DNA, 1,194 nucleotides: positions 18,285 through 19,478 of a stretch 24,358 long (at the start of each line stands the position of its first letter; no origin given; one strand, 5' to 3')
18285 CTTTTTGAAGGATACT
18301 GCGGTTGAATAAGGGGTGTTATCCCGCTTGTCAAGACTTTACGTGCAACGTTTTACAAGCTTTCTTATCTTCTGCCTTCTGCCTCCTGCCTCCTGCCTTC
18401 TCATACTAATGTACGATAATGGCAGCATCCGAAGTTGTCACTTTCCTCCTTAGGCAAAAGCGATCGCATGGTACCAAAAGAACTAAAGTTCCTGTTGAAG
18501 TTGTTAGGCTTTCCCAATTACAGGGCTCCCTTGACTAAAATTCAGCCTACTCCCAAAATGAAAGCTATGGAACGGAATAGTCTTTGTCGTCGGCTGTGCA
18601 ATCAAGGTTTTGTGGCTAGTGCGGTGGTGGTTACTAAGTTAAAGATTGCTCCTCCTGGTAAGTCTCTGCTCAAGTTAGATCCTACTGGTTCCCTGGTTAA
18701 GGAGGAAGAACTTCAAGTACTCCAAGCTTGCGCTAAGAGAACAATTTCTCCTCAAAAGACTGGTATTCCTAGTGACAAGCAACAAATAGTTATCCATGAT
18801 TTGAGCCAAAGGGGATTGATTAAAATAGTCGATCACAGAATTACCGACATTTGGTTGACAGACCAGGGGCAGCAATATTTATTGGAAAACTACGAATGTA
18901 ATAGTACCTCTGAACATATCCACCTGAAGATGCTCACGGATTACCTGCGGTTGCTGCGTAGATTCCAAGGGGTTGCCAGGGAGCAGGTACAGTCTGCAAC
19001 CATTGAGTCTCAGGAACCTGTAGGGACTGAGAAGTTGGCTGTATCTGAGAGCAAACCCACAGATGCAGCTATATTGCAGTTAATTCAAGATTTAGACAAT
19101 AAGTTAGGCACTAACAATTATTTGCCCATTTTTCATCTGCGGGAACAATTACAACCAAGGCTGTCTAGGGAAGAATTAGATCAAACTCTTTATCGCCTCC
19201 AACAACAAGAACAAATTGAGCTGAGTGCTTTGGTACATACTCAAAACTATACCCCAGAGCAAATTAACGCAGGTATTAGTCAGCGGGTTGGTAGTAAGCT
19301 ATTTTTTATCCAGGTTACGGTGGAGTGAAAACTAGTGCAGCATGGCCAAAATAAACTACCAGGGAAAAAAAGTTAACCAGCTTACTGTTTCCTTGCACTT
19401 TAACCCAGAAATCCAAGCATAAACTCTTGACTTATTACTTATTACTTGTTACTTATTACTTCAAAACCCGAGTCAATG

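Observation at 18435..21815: Unrecognised two-gene module: triple winged-helix protein plus ORC/Cdc6-like ATPase with its own C-terminal winged helix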

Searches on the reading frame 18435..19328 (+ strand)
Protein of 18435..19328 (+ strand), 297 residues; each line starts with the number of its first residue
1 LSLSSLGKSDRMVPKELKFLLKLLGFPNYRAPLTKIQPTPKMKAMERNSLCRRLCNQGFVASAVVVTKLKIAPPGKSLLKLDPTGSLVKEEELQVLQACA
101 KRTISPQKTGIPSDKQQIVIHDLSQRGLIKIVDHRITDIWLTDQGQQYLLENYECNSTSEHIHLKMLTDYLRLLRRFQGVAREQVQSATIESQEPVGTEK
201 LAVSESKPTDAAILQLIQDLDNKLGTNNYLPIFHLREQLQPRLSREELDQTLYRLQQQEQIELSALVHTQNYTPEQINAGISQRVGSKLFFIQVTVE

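Call 5: search_protein_families(library=pfam, proteins=[window:18435-19328:+], max_evalue=0.1)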
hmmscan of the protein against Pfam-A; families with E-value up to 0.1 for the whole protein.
window:18435-19328:+ (297 aa): 2 families
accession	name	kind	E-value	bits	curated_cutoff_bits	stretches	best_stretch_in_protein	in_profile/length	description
PF10995.13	CBP_BcsE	-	0.0006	19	25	1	182-267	57-147/513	Cellulose biosynthesis protein BcsE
PF21128.4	MCM4_WHD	-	0.033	14.7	24.4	0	212-264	13-65/75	MCM4, winged helix domain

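Call 6: search_protein_families(library=padloc, proteins=[window:18435-19328:+], max_evalue=0.1)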
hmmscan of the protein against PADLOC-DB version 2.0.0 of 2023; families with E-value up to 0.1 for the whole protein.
window:18435-19328:+ (297 aa): 0 families

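Call 7: search_protein_families(library=ncbifam, proteins=[window:18435-19328:+], max_evalue=0.1)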
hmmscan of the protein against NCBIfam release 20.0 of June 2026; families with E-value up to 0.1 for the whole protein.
window:18435-19328:+ (297 aa): 1 family
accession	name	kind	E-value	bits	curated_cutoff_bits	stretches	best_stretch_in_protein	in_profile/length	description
NF003210.0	PRK04172.1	equivalog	0.039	12.8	350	1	90-163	6-84/496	phenylalanine--tRNA ligase subunit alpha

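Call 9: find_homologous_proteins(query=window:18435-19325:+)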
Query window:18435-19325:+ (297 aa): 812 proteins with E <= 0.001 among 1754 candidates; the best 120 are listed.
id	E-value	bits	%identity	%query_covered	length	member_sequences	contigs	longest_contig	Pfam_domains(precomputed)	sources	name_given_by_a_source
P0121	3.4e-182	622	100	96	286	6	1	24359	-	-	-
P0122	7.1e-160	549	89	95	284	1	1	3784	-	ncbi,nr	ncbi:MAG: hypothetical protein F6K31_38555 [Symploca sp. SIO2G7]|nr:hypothetical protein [Symploca s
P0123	7.1e-152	523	85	96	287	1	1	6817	-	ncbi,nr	ncbi:MAG: hypothetical protein F6K47_27945 [Symploca sp. SIO2E6]|nr:hypothetical protein [Symploca s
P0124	3.0e-145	501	81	96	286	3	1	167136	-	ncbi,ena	-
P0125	1.0e-144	499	81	96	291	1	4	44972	-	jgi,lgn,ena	-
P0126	2.8e-144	498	81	96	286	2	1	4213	-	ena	-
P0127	1.4e-90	322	54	91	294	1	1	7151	-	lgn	-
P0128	8.6e-87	309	53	91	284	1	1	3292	-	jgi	jgi:predicted transcriptional regulator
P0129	5.8e-86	307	52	91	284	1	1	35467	-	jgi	jgi:predicted transcriptional regulator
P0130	3.3e-85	304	54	90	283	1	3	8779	-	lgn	-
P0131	1.5e-84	302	51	97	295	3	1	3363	-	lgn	-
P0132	2.5e-84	301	53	91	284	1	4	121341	-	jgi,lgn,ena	jgi:hypothetical protein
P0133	5.7e-84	300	53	90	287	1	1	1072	-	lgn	-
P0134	9.6e-84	299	52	91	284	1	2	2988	-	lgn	-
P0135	2.4e-83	298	52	90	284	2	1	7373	-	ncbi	-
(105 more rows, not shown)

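Call 24: predict_structure(alignment_id=A1)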
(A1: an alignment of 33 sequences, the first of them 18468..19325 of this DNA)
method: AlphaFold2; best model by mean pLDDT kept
length: 286 residues; sequences in the alignment: 33
mean_pLDDT: 79.2   pTM: 0.49
mean pLDDT of the five models: 79.2, 76.7, 74.7, 70.5, 69.9
residues with pLDDT >= 90: 81; 70-90: 150; 50-70: 27; < 50: 28
segments of 3 or more residues with pLDDT < 50: 146-148, 171-194
pLDDT, mean of each block of 10 residues (from residue 1): 86 90 88 91 94 93 86 70 90 90 90 93 93 89 57 79 74 41 31 58 83 75 80 82 85 77 81 78 71
secondary structure, 60 per line:
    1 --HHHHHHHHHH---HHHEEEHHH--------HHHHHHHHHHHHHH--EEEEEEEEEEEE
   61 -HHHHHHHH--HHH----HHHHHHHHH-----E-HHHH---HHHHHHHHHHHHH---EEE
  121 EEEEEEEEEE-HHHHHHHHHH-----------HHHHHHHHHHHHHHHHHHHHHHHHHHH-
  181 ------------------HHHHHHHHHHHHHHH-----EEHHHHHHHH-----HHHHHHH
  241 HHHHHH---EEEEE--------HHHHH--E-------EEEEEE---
elements in order: H3-12 E19-21 H33-46 E49-60 H62-69 H79-87 H95-98 H102-114 E118-130 H132-141 H153-179 H199-213 H221-228 H234-246 E250-254 H263-267 E278-283

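Call 28: fold_search(model_id=the predicted structure, library=pdb)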
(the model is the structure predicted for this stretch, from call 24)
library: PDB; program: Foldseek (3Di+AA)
matches with E <= 10: 595; with E <= 0.001: 0
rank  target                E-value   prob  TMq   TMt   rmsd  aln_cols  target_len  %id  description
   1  8iue_P                2.1e-03  0.75  0.18  0.17  23.4       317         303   12  RNA polymerase III pre-initiation complex melting complex 1 (released 2023-05-24)
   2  8cli_A                5.3e-03  0.54  0.17  0.10  27.0       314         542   11  TFIIIC TauB-DNA monomer (released 2023-06-21)
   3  4r89_A                5.6e-02  0.23  0.18  0.12  17.6       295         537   13  Crystal structure of paFAN1 - 5' flap DNA complex with Manganase (released 2014-10-29)
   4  5y7q_A                7.0e-02  0.21  0.18  0.12  16.6       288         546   13  Crystal structure of paFAN1 bound to 2nt 5'flap DNA with gap (released 2018-03-14)
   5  7z1l_O                9.9e-02  0.14  0.17  0.10  22.1       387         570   10  Structure of yeast RNA Polymerase III Pre-Termination Complex (PTC) (released 2022-08-31)
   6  3zpl_A                1.9e-01  0.91  0.21  0.37  15.7       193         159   12  Crystal structure of Sco3205, a MarR family transcriptional regulator from Streptomyces coelicolor, in complex with DN (released 2013-07-17)
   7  6wge_C                1.9e-01  0.30  0.17  0.25  34.6       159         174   11  Cryo-EM structure of human Cohesin-NIPBL-DNA complex without STAG1 (released 2020-05-20)
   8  7z1o_O                2.1e-01  0.10  0.17  0.10  22.6       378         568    9  Structure of yeast RNA Polymerase III PTC + NTPs (released 2022-08-31)
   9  8vvt_b                2.5e-01  0.66  0.18  0.16  11.7       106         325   10  Mammalian ribosomes bound to Anisomycin in the rotated conformation (released 2025-07-30)
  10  7wze_A                3.1e-01  0.51  0.16  0.27  17.9       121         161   13  Structure of Transcriptional regulator from Bacillus subtilis (strain 168) (released 2022-04-20)
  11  8ity_P                3.1e-01  0.20  0.19  0.22  20.8       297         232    9  human RNA polymerase III pre-initiation complex closed DNA 1 (released 2023-06-07)
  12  8c7t_A                3.3e-01  0.10  0.18  0.19  19.4       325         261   10  Unliganded transcriptional pleiotropic repressor CodY from Enterococcus faecalis (released 2023-06-28)
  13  1s3j_A                3.5e-01  0.20  0.15  0.27  20.9       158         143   15  X-ray crystal structure of YusO protein from Bacillus subtilis (released 2004-04-13)
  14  8c7t_B                3.5e-01  0.09  0.18  0.19  21.0       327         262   11  Unliganded transcriptional pleiotropic repressor CodY from Enterococcus faecalis (released 2023-06-28)
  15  3zpl_F                3.7e-01  0.84  0.21  0.38  15.0       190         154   12  Crystal structure of Sco3205, a MarR family transcriptional regulator from Streptomyces coelicolor, in complex with DN (released 2013-07-17)
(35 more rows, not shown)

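Call 79: search_solved_structures(query=A1, max_evalue=10, show_alignments=0)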
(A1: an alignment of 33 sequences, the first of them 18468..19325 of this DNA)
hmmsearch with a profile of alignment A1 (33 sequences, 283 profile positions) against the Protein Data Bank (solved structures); distinct sequences matched with E-value up to 10: 5.
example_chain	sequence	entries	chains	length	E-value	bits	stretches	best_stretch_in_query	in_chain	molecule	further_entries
1sfu_A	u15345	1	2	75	0.00069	22.4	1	196-251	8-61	34L protein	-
1lj9_A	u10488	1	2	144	0.0011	21.7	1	82-170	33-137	transcriptional regulator SlyA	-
2heo_A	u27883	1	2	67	0.087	15.5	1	218-249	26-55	Z-DNA binding protein 1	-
7nwg_a2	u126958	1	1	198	0.17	14.5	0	95-135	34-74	ribosomal protein eS25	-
7od9_C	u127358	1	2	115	0.34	13.5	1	71-135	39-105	C-terminal domain of CheF from Methanococcus maripaludis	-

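Call 83: search_protein_families(library=phrogs, proteins=[window:18468-19325:+], max_evalue=0.01)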
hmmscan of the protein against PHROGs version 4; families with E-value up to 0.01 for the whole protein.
window:18468-19325:+ (286 aa): 1 family
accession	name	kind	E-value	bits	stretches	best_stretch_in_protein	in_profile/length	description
phrog_2440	-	transcription regulation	0.0025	18.7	0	111-145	68-102/126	transcriptional regulator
